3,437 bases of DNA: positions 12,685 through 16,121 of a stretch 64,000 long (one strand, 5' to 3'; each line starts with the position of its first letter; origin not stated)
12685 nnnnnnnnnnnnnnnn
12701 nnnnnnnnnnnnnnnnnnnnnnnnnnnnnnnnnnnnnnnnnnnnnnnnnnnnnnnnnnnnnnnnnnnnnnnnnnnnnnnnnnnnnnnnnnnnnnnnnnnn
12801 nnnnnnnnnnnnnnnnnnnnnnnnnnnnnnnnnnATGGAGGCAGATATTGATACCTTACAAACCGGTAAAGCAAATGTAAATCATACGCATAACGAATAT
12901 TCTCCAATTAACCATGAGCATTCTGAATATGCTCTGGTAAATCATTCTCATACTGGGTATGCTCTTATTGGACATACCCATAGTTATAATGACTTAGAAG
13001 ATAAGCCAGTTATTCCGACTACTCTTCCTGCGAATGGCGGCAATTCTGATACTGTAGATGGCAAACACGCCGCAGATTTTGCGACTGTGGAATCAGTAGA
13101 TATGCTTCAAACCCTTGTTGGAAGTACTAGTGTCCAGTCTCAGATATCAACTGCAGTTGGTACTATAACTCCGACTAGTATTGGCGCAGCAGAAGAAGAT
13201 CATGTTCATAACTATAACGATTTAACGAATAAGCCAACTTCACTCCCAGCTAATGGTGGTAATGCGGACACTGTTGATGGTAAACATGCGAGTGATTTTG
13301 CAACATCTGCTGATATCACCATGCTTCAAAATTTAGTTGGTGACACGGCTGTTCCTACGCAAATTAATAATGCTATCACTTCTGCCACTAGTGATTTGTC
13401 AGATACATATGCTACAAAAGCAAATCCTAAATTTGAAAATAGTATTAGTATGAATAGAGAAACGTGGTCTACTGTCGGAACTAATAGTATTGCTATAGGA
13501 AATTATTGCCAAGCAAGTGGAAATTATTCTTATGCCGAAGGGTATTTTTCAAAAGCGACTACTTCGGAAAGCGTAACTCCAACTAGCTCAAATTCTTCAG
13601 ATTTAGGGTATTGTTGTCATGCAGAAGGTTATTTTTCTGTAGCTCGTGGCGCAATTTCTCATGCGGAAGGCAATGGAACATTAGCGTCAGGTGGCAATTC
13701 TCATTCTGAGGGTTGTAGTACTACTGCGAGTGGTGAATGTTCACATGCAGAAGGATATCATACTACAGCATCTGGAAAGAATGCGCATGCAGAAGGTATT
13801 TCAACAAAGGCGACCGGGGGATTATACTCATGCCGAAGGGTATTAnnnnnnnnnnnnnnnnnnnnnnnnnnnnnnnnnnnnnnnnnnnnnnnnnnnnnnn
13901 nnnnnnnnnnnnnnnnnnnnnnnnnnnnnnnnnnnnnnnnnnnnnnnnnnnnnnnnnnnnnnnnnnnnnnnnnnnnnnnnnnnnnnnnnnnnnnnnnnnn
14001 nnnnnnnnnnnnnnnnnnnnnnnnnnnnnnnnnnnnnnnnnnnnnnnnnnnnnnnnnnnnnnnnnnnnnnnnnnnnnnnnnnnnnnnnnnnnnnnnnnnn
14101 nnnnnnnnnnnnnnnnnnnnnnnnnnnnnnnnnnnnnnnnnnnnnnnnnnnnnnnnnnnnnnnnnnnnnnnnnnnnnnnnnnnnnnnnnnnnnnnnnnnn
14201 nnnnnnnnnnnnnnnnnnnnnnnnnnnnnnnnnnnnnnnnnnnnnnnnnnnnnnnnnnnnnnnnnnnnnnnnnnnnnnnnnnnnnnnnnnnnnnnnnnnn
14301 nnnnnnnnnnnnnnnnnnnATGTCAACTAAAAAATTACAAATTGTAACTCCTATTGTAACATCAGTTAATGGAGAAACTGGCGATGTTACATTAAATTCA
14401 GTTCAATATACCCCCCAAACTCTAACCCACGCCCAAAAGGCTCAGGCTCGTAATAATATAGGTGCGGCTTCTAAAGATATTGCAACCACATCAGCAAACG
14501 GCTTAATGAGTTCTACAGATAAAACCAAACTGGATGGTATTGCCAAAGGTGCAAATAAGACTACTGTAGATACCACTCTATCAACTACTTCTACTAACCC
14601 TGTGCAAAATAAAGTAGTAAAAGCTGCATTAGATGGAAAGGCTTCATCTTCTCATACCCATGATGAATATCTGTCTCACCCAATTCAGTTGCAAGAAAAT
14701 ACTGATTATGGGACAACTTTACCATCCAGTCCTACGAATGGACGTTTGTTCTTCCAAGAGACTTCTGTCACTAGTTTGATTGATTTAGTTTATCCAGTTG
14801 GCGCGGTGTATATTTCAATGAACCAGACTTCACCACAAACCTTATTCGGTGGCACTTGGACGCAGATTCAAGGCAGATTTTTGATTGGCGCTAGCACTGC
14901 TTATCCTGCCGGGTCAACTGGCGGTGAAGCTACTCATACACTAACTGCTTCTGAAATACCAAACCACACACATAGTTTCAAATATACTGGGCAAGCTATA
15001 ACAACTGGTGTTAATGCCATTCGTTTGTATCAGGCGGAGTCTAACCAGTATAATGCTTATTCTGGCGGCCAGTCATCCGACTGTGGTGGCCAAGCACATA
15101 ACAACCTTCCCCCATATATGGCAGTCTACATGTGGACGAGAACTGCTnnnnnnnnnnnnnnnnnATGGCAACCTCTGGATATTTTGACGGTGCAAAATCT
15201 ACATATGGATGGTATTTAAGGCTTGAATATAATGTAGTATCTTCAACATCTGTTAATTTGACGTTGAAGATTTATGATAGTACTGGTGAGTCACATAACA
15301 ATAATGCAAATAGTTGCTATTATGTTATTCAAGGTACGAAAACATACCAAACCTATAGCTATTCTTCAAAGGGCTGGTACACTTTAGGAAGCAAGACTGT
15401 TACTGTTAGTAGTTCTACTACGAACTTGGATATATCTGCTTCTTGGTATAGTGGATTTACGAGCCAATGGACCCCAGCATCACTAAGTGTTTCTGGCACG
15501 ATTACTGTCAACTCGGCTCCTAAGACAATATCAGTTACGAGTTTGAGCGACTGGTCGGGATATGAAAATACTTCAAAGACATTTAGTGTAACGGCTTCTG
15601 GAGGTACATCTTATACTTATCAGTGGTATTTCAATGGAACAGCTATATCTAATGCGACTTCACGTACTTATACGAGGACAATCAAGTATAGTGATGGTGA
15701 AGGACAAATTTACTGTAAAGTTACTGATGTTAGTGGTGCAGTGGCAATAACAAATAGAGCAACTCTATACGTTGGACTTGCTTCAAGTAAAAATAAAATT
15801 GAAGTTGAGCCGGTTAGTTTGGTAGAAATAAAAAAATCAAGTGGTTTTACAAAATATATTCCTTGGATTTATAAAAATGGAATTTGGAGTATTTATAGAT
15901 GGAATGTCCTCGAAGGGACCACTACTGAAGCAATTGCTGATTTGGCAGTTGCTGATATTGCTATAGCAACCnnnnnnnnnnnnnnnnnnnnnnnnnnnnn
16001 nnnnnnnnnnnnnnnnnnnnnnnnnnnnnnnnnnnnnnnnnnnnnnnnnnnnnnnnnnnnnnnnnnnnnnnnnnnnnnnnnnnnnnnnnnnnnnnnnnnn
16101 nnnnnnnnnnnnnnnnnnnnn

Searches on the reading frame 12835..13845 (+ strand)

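Call 5: search_protein_families(library=phrogs, proteins=[window:12835-13845:+], max_evalue=0.001)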
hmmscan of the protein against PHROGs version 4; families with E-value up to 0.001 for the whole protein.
window:12835-13845:+ (337 aa): 1 family
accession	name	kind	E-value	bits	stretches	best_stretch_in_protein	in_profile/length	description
phrog_25468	-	unknown function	1.8e-16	61.2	1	258-328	89-159/528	-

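Call 6: search_protein_families(library=pfam, proteins=[window:12835-13845:+], max_evalue=0.01)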
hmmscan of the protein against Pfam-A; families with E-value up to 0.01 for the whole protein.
window:12835-13845:+ (337 aa): 0 families

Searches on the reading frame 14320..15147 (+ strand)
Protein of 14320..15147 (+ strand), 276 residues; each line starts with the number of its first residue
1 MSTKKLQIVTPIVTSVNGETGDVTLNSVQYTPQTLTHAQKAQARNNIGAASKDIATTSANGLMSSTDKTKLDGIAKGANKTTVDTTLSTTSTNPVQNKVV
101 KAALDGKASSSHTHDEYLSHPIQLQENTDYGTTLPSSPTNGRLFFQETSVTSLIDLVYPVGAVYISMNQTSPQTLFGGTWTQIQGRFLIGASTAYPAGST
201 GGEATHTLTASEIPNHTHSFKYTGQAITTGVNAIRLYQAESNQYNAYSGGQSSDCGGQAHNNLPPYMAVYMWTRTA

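Call 5: search_protein_families(library=phrogs, proteins=[window:14320-15147:+], max_evalue=0.001)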
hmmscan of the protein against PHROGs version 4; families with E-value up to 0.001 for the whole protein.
window:14320-15147:+ (276 aa): 15 families
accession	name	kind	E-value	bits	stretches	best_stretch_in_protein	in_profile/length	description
phrog_24267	-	unknown function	2.4e-27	97.3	1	22-276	14-266/266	-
phrog_6465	-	tail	1.4e-20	75.1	2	148-249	109-225/281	tail protein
phrog_5717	-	tail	1.1e-18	68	1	4-276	861-1150/1150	tail protein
phrog_8469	-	tail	6.6e-10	39.8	1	183-227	160-206/303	tail fiber protein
phrog_20878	-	tail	3e-08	34.6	1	158-276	223-365/365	tail fiber protein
phrog_9116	-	tail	1.1e-07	32.1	1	149-269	85-205/455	tail protein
phrog_958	-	tail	1.9e-07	30.8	1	14-191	305-494/606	baseplate wedge subunit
phrog_6907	-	unknown function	2.8e-07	31.8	1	14-76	31-90/99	-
phrog_9534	-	head and packaging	4.1e-07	31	1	37-200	167-303/303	head protein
phrog_38707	-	unknown function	5.2e-06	26.4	1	44-82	330-368/675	-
phrog_2097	-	tail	6.8e-06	26.1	1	20-229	271-470/644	tail fiber protein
phrog_8437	-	unknown function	9.2e-06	26.3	1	35-117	35-113/230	-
phrog_8763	-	tail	1.4e-05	24.4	1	196-271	644-744/1024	tail protein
phrog_28171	-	unknown function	1.7e-05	24.6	1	52-125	35-105/476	-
phrog_4277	-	tail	6.6e-05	22.3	1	154-230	586-667/780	tail fiber protein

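Call 6: search_protein_families(library=pfam, proteins=[window:14320-15147:+], max_evalue=0.01)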
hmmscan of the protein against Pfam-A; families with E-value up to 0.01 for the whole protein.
window:14320-15147:+ (276 aa): 1 family
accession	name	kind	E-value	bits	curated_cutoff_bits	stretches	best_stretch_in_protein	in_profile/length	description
PF21939.1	Gp10_C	-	4.4e-24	86.4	27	1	153-275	1-139/139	Baseplate structural protein Gp10, C-terminal domain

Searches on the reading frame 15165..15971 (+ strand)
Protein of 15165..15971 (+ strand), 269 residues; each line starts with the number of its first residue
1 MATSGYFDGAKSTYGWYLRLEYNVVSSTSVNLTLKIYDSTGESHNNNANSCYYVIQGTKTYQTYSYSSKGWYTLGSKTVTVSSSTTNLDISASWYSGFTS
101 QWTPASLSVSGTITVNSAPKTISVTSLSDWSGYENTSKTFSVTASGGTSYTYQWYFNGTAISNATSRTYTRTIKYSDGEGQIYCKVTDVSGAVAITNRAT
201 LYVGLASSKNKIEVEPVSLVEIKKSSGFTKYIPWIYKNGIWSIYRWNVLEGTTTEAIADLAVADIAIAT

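Call 5: search_protein_families(library=phrogs, proteins=[window:15165-15971:+], max_evalue=0.001)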
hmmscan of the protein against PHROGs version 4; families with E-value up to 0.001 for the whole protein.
window:15165-15971:+ (269 aa): 4 families
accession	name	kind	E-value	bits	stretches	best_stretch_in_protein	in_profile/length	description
phrog_3995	-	tail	3.7e-06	27.4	1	110-201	200-286/294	tail protein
phrog_4069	-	head and packaging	3.9e-06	27.9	1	118-193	30-106/116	Hoc-like head decoration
phrog_9239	-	tail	3.7e-05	23.3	1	142-212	239-308/741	tail tubular protein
phrog_3945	-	head and packaging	0.00058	20.8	0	135-200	84-147/152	Hoc-like head decoration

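Call 6: search_protein_families(library=pfam, proteins=[window:15165-15971:+], max_evalue=0.01)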
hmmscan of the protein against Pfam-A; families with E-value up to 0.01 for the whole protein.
window:15165-15971:+ (269 aa): 0 families
